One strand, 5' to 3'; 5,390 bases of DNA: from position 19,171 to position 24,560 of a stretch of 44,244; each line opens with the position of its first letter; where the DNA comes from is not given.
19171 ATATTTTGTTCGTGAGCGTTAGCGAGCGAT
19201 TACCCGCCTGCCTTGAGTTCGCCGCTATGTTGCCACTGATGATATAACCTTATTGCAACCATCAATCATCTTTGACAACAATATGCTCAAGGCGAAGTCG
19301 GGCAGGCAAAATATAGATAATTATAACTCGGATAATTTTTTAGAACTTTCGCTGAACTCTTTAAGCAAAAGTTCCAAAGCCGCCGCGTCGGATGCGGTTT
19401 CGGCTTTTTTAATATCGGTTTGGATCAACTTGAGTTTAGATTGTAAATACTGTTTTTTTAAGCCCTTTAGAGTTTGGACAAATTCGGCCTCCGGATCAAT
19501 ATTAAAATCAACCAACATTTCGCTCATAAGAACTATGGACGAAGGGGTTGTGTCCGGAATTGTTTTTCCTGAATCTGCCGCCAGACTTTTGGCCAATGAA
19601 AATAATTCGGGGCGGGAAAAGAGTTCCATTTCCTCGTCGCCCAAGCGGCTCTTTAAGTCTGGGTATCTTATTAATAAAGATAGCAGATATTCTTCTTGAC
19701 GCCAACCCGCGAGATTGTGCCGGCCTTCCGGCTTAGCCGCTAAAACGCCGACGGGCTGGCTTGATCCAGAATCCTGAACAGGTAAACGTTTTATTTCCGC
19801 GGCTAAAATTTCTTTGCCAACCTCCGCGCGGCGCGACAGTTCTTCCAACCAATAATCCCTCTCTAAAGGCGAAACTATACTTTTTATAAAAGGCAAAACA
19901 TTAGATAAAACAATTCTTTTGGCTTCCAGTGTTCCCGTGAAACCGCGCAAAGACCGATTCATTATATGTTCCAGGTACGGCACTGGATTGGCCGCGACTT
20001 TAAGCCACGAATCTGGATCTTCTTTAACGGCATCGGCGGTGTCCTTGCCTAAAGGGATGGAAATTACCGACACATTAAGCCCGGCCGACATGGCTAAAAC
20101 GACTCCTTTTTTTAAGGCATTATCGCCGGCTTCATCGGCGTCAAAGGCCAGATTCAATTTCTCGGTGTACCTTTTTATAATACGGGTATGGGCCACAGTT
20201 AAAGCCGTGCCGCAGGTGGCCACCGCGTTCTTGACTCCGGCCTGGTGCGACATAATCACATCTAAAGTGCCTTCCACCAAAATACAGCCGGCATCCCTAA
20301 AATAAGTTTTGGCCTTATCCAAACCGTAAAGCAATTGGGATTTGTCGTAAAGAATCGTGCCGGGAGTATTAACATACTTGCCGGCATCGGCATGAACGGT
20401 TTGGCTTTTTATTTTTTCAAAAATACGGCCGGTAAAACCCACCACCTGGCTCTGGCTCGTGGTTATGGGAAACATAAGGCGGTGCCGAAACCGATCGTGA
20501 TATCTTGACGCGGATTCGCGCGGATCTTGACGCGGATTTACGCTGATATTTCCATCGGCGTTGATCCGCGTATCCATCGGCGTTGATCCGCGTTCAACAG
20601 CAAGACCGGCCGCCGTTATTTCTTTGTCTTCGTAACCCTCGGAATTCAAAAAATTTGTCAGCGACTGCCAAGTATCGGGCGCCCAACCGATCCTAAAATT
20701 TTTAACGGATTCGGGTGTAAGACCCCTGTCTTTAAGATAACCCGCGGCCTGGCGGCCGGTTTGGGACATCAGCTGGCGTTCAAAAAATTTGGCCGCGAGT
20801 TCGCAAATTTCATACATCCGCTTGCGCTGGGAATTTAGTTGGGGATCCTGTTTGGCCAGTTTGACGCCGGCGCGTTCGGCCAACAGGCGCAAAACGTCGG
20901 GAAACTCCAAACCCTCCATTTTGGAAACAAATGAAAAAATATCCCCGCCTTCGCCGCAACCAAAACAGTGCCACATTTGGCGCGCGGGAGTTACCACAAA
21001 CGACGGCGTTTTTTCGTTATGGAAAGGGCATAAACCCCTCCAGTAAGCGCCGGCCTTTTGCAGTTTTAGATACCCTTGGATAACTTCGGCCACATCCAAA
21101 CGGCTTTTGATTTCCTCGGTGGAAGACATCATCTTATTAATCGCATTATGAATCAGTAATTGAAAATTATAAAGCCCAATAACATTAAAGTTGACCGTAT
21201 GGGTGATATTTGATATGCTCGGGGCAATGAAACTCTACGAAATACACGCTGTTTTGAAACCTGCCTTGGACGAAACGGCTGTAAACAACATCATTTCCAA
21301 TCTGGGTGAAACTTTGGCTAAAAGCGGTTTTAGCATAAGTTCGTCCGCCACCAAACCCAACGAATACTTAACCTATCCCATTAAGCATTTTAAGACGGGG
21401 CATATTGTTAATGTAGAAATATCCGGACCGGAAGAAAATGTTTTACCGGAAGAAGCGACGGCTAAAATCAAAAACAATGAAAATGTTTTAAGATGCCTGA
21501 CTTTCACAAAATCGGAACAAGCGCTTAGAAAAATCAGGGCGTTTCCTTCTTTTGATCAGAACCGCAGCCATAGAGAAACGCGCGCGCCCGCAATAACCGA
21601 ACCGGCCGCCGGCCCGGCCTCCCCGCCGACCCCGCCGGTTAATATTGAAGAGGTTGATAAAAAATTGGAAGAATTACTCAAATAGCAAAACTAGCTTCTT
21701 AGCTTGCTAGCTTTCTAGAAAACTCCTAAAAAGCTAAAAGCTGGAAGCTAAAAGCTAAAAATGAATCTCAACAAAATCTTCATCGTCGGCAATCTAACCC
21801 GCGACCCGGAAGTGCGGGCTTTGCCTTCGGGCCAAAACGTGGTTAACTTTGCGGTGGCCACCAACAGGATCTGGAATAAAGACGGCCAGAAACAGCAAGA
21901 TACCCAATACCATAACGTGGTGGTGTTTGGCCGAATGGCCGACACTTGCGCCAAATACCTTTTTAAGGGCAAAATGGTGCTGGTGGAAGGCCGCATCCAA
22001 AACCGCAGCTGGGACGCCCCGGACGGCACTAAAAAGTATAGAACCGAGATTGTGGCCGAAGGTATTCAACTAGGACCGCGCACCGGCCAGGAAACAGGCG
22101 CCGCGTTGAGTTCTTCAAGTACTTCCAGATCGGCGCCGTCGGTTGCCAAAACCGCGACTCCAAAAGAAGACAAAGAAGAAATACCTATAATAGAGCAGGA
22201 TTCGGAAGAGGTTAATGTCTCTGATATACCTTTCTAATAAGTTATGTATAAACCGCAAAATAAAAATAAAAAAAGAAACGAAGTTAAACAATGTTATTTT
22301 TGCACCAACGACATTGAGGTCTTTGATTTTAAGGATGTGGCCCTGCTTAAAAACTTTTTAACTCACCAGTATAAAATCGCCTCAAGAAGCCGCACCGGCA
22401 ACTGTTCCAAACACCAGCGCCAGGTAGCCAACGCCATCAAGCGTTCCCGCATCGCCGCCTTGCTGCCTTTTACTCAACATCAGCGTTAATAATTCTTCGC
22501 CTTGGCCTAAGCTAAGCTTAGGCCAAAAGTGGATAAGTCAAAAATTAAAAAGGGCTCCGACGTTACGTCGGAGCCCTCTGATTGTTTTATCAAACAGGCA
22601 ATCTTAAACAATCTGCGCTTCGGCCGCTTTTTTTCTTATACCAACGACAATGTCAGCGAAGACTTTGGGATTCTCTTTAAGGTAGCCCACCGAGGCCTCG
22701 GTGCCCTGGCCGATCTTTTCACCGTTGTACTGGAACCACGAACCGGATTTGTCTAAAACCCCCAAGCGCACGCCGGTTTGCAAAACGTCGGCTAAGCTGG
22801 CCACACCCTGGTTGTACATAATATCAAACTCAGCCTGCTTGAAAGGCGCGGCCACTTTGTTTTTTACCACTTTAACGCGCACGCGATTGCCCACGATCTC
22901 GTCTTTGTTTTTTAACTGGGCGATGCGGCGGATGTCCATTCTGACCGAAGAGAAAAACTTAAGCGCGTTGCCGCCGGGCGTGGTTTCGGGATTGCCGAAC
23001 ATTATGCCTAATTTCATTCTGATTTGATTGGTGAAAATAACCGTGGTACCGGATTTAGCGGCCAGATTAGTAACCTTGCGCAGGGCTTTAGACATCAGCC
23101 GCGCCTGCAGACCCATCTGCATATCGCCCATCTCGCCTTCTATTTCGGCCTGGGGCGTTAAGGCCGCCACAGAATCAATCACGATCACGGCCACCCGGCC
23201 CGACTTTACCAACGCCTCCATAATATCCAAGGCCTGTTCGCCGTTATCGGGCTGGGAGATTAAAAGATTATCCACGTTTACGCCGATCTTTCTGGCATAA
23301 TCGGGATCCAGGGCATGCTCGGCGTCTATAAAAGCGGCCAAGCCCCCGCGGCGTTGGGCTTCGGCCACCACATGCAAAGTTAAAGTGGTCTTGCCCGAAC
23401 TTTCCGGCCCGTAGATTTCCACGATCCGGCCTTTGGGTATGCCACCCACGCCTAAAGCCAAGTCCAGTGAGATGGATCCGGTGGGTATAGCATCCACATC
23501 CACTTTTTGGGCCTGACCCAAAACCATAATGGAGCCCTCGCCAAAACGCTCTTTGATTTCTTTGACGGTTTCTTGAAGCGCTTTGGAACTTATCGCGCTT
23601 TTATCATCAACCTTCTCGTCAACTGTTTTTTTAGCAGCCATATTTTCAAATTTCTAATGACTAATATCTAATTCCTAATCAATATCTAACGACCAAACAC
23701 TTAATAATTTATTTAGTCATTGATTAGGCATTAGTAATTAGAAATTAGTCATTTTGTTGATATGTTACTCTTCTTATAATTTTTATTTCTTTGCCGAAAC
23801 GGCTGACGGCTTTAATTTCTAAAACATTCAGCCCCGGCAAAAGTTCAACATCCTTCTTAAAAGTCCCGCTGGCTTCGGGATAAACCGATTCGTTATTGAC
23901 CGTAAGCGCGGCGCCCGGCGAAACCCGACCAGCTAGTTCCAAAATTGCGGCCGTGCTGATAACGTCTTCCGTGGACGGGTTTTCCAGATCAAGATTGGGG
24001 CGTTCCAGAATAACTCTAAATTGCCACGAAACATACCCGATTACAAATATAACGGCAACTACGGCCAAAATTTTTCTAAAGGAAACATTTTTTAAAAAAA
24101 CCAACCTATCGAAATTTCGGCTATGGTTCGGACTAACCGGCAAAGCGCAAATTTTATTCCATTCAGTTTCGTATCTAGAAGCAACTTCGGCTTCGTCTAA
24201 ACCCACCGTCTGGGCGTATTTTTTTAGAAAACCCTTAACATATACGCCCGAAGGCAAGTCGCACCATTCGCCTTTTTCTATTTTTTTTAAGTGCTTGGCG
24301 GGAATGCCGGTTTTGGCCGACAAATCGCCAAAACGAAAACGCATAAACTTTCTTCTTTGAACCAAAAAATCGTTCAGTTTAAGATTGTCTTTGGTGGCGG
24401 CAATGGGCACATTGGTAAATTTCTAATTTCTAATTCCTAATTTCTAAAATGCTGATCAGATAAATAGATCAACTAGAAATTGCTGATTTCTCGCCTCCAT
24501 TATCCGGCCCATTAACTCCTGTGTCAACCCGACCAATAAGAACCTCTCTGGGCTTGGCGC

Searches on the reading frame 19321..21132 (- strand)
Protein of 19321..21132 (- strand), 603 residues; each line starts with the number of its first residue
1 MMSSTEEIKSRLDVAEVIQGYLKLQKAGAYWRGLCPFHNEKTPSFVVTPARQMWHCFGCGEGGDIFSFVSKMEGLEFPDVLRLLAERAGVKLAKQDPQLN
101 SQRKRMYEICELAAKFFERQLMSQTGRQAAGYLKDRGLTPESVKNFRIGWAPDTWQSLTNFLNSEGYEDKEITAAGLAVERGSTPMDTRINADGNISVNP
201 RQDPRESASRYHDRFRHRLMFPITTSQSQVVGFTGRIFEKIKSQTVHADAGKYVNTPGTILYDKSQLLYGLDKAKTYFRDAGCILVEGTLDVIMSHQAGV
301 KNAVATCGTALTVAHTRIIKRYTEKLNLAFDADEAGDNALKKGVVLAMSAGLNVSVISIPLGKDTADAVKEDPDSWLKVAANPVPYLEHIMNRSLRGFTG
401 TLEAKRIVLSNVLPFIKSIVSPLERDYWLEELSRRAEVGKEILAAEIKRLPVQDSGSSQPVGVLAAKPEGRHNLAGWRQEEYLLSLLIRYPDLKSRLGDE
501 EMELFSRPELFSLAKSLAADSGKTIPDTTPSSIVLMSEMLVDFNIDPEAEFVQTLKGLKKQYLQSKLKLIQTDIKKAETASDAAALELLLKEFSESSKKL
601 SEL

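Call 95: search_protein_families(library=pfam, proteins=[window:19321-21132:-], max_evalue=0.00001)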
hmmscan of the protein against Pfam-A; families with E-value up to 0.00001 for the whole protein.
window:19321-21132:- (603 aa): 5 families
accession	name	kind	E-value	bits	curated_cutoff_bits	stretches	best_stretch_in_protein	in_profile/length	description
PF08275.17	DNAG_N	-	1.1e-33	116.5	26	2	207-275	67-128/128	DNA primase catalytic core, N-terminal domain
PF01807.25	Zn_ribbon_DnaG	-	2.8e-32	110.9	24.9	1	4-95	5-96/98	CHC2 zinc finger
PF13155.12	Toprim_2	-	1.2e-19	70.9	22.1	1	284-367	1-86/88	Toprim-like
PF13662.12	Toprim_4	-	6.1e-14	52.5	25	1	284-357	4-84/85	Toprim domain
PF01751.28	Toprim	-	4.2e-09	36.9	23.1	1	284-342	3-75/96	Toprim domain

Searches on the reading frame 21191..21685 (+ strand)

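Call 95: search_protein_families(library=pfam, proteins=[window:21191-21685:+], max_evalue=0.00001)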
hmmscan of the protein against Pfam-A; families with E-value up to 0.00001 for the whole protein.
window:21191-21685:+ (164 aa): 1 family
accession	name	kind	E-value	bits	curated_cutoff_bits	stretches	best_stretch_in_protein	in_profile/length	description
PF01250.22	Ribosomal_S6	-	8.4e-12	45.6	27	1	16-105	2-89/90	Ribosomal protein S6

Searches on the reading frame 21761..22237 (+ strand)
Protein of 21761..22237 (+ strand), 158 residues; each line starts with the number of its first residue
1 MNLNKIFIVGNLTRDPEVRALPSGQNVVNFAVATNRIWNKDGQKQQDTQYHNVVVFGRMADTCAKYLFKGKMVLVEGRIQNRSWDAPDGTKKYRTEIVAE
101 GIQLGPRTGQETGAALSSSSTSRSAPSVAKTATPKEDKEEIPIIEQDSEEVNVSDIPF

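Call 95: search_protein_families(library=pfam, proteins=[window:21761-22237:+], max_evalue=0.00001)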
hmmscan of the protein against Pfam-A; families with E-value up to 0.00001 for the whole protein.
window:21761-22237:+ (158 aa): 1 family
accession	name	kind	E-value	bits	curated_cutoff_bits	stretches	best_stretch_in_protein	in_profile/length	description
PF00436.31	SSB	-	1.2e-35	122.1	26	1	3-103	1-102/104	Single-strand binding protein family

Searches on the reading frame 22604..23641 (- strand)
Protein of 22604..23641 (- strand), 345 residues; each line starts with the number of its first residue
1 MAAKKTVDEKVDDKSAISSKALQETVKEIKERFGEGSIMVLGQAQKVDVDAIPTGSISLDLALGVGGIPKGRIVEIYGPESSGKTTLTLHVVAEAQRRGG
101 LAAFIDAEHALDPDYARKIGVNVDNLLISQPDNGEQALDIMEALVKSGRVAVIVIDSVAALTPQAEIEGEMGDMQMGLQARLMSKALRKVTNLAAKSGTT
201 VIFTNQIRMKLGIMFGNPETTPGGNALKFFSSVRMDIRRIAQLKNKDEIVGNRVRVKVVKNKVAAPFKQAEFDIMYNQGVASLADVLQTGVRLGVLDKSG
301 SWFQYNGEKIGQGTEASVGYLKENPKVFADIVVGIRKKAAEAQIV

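Call 95: search_protein_families(library=pfam, proteins=[window:22604-23641:-], max_evalue=0.00001)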
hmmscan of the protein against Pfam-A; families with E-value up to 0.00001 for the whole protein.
window:22604-23641:- (345 aa): 5 families
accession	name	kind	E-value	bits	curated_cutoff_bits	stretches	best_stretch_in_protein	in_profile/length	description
PF00154.27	RecA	-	2.5e-135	450.4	27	1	20-280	1-261/262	recA bacterial DNA recombination protein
PF21096.2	RecA_C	-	8.4e-18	64.7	27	1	285-339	2-56/57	RecA C-terminal domain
PF08423.17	Rad51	-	6.2e-14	52.3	22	1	49-239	5-211/244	Rad51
PF06745.19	ATPase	-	2.3e-07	30.9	26.6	0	53-108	2-57/231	KaiC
PF13481.12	AAA_25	-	2e-06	28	27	0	64-202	27-185/195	AAA domain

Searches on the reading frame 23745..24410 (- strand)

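Call 95: search_protein_families(library=pfam, proteins=[window:23745-24410:-], max_evalue=0.00001)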
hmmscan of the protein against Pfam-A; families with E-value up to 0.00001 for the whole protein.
window:23745-24410:- (221 aa): 2 families
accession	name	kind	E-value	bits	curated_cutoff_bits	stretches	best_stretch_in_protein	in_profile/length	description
PF13413.12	HTH_25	-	6.6e-16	58.3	24.6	1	16-76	2-62/62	Helix-turn-helix domain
PF09136.16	Glucodextran_B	-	8.5e-07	29.2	27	1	138-218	1-82/83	Glucodextranase, domain B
